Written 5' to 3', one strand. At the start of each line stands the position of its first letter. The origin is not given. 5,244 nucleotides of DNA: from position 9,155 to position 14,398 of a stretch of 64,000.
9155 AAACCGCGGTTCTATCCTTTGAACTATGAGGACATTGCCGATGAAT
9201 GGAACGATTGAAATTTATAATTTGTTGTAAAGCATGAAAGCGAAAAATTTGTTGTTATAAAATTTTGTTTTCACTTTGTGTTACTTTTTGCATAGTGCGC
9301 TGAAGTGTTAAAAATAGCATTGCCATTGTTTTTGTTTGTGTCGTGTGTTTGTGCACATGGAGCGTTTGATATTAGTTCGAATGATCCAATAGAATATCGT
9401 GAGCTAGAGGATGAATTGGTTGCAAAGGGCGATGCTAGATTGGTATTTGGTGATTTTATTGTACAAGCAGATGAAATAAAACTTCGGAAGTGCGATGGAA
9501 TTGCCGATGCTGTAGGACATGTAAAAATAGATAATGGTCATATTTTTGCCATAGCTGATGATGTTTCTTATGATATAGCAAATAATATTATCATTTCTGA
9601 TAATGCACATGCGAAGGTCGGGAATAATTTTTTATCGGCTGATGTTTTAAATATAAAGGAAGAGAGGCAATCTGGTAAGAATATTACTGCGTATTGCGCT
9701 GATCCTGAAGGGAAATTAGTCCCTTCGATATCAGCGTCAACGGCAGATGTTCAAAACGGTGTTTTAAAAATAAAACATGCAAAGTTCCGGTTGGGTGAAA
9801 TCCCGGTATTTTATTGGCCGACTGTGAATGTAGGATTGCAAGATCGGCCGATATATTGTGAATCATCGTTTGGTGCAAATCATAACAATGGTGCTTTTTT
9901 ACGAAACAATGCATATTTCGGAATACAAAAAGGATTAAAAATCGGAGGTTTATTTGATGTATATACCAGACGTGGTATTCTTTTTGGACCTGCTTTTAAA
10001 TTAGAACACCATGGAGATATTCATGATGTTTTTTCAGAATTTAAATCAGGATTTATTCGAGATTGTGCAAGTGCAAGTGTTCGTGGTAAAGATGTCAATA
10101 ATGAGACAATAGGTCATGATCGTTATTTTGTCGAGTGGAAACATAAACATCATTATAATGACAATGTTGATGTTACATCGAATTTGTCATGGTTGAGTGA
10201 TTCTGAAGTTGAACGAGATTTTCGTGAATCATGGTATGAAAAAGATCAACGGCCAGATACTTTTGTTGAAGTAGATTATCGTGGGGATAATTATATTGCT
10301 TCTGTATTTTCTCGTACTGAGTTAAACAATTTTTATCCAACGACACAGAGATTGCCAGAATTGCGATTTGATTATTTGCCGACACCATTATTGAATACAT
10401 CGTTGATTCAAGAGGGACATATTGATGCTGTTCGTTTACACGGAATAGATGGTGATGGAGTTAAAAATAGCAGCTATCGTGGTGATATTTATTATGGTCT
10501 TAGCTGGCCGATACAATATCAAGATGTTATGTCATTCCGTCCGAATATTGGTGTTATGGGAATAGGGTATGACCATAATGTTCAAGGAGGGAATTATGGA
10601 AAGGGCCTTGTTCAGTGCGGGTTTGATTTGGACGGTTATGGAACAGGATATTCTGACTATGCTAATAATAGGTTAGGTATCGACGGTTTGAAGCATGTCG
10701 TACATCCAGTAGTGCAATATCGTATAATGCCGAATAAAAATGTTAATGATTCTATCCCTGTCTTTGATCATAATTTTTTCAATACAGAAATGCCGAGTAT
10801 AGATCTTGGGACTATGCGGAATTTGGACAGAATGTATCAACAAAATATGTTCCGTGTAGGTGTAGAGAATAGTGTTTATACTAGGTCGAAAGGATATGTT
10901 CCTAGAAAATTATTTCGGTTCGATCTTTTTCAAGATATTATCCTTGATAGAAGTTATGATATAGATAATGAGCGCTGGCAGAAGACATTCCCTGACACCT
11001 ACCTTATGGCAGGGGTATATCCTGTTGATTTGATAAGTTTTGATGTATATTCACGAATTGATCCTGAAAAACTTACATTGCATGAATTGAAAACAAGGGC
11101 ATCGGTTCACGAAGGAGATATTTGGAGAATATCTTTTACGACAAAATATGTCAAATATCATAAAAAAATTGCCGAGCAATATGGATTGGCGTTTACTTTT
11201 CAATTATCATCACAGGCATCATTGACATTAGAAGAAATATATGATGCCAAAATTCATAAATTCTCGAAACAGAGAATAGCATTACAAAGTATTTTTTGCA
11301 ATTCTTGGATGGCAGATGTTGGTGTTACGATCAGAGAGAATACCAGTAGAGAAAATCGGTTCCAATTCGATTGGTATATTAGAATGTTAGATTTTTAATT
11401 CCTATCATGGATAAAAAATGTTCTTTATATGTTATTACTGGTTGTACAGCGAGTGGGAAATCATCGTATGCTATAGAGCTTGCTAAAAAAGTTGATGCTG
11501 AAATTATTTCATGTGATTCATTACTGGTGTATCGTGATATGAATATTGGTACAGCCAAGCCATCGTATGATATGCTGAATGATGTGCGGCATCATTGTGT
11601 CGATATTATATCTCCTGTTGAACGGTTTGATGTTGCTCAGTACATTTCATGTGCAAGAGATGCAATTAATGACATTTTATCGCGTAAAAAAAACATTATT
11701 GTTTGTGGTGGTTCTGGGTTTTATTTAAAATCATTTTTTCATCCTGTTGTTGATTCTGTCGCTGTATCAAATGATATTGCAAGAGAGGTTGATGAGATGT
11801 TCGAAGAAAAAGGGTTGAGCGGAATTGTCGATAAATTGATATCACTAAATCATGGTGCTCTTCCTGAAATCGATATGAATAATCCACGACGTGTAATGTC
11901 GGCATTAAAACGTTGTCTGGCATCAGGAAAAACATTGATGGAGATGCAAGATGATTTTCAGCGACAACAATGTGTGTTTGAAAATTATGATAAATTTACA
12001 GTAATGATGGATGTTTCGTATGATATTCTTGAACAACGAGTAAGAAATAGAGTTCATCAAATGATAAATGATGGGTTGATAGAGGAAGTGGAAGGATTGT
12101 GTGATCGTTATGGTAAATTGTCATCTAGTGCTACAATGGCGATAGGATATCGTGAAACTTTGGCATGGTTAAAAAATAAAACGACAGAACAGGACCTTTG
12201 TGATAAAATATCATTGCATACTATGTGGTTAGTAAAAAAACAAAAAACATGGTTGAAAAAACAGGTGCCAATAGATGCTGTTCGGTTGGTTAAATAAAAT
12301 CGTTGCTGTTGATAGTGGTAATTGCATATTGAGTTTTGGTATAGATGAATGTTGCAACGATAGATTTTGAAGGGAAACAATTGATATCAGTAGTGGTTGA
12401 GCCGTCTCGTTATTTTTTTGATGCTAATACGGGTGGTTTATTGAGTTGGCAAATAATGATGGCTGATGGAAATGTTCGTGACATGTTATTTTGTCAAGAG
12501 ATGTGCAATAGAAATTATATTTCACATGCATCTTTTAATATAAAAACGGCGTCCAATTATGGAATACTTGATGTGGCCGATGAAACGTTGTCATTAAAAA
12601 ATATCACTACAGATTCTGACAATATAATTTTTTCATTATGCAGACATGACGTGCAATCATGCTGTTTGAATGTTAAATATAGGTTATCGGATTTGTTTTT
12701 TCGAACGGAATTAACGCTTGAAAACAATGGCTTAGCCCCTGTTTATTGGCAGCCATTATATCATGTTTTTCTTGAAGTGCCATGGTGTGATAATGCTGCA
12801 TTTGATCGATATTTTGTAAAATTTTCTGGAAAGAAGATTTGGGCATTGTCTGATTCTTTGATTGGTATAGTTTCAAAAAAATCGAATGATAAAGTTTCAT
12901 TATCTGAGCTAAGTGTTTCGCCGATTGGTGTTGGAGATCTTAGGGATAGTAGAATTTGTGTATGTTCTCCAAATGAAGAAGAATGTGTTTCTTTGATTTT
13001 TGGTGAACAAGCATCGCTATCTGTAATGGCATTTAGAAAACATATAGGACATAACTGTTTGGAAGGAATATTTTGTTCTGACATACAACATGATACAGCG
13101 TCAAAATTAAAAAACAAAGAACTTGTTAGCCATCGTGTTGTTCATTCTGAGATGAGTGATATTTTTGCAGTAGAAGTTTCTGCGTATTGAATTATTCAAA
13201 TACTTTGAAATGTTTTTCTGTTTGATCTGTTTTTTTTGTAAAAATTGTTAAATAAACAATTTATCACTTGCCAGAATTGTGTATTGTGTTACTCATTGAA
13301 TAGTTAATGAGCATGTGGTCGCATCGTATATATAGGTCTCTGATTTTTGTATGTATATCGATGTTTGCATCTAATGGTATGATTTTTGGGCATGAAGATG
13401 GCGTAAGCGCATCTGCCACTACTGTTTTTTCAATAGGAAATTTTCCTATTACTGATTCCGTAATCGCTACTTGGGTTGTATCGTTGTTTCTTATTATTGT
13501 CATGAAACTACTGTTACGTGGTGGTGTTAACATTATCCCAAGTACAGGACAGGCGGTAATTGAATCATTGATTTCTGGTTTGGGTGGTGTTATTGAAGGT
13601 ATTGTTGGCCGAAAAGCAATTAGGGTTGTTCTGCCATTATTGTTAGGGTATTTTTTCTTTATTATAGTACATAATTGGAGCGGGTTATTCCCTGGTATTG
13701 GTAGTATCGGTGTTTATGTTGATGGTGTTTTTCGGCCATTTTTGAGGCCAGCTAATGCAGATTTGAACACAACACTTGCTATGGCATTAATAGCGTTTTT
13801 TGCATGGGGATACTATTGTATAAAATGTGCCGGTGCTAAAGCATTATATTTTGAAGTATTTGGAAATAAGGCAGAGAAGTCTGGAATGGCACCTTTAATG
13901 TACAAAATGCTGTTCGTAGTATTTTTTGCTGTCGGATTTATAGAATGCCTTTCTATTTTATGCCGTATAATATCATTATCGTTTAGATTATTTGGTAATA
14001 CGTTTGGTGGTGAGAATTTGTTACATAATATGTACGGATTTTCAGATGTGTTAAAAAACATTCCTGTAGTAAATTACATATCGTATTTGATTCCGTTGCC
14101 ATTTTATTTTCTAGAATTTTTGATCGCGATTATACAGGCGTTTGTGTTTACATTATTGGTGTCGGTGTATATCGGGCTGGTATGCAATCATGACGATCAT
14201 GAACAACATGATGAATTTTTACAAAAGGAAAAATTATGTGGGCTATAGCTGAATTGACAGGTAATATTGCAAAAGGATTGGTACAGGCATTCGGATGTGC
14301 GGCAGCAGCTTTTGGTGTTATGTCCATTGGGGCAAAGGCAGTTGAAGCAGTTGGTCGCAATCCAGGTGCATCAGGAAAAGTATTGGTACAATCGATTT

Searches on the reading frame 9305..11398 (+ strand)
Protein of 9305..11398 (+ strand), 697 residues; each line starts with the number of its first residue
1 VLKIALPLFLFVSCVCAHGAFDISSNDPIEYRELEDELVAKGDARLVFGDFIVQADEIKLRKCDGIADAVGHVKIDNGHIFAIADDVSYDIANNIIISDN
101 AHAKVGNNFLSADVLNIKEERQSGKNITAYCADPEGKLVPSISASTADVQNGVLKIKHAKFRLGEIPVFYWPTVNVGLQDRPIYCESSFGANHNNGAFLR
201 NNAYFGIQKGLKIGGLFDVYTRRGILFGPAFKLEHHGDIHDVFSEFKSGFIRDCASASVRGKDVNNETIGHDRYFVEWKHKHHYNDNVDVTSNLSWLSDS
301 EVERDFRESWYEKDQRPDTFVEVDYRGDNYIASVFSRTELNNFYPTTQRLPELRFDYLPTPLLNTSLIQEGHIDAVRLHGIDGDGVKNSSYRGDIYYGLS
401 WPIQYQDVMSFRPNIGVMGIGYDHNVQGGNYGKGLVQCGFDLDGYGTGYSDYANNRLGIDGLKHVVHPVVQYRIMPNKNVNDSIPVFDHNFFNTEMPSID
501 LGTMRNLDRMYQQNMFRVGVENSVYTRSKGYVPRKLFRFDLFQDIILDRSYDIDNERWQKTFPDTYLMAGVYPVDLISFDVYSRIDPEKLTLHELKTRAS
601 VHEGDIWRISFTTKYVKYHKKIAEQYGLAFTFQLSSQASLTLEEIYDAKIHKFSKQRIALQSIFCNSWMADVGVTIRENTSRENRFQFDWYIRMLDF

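Call 11: search_protein_families(library=pfam, proteins=[window:9305-11398:+], max_evalue=0.001)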
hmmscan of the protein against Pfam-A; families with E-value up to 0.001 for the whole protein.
window:9305-11398:+ (697 aa): 1 family
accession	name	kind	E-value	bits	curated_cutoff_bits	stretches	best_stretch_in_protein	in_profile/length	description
PF04453.20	LptD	-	5.3e-13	49.5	22.4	1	271-626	1-363/384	LPS transport system D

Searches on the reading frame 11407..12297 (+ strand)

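Call 11: search_protein_families(library=pfam, proteins=[window:11407-12297:+], max_evalue=0.001)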
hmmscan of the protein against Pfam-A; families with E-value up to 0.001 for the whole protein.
window:11407-12297:+ (296 aa): 3 families
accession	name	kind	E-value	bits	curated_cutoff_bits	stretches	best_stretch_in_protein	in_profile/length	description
PF01715.23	IPPT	-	4.9e-59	200.4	23.6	1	41-286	2-243/243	IPP transferase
PF01745.22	IPT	-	1.6e-09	38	20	1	6-110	2-106/233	Isopentenyl transferase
PF13238.12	AAA_18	-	0.00022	22.1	29.4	0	9-70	2-65/128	AAA domain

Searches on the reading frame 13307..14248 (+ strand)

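Call 5: search_protein_families(library=pfam, proteins=[window:13307-14248:+], max_evalue=0.01)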
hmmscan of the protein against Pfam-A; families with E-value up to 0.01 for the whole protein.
window:13307-14248:+ (313 aa): 1 family
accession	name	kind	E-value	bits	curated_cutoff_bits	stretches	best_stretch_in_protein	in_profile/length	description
PF00119.25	ATP-synt_A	-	5.8e-38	131.4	33.9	1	53-289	2-216/217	ATP synthase A chain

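Call 6: search_protein_families(library=ncbifam, proteins=[window:13307-14248:+], max_evalue=0.01)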
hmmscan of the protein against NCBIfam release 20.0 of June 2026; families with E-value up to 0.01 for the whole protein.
window:13307-14248:+ (313 aa): 14 families
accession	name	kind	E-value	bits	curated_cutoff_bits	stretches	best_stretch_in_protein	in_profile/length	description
TIGR01131.1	ATP_synt_6_or_A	equivalog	3.9e-30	105.5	102.6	1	47-289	11-223/227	F0F1 ATP synthase subunit A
NF004481.0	PRK05815.2-3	equivalog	6.1e-24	84.9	227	1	37-295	7-220/225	F0F1 ATP synthase subunit A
NF009955.0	PRK13421.1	equivalog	1.8e-22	80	302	1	37-301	8-225/231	F0F1 ATP synthase subunit A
NF004482.0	PRK05815.2-4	equivalog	2.9e-21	76.3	225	1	45-292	26-247/252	F0F1 ATP synthase subunit A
NF004477.0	PRK05815.1-1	equivalog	2.3e-20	73.2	280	1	49-296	41-266/268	F0F1 ATP synthase subunit A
NF009953.0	PRK13419.1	equivalog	2.6e-20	73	460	1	45-302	106-339/346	F0F1 ATP synthase subunit A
NF009954.0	PRK13420.1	equivalog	9e-20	71.4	272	1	36-298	7-222/229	F0F1 ATP synthase subunit A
NF004479.0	PRK05815.1-4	equivalog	1.1e-17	64.2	268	1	39-295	6-236/238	F0F1 ATP synthase subunit A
NF004486.0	PRK05815.3-4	equivalog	1.7e-16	60.7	272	1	42-289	19-219/224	F0F1 ATP synthase subunit A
NF004485.0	PRK05815.3-3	equivalog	6.6e-13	48.7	249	1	52-305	29-264/281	F0F1 ATP synthase subunit A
NF004484.0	PRK05815.3-2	equivalog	1.1e-11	44.9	234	1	45-295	16-226/226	F0F1 ATP synthase subunit A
NF004487.0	PRK05815.3-5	equivalog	3.3e-10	39.7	224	1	198-303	135-247/269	F0F1 ATP synthase subunit A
TIGR03306.1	altF1_A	exception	5.5e-09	35.9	302.1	1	40-290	8-213/217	alternate F1F0 ATPase, F0 subunit A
NF009952.0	PRK13417.1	equivalog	3.3e-08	33.3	531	1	152-293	221-349/352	F0F1 ATP synthase subunit A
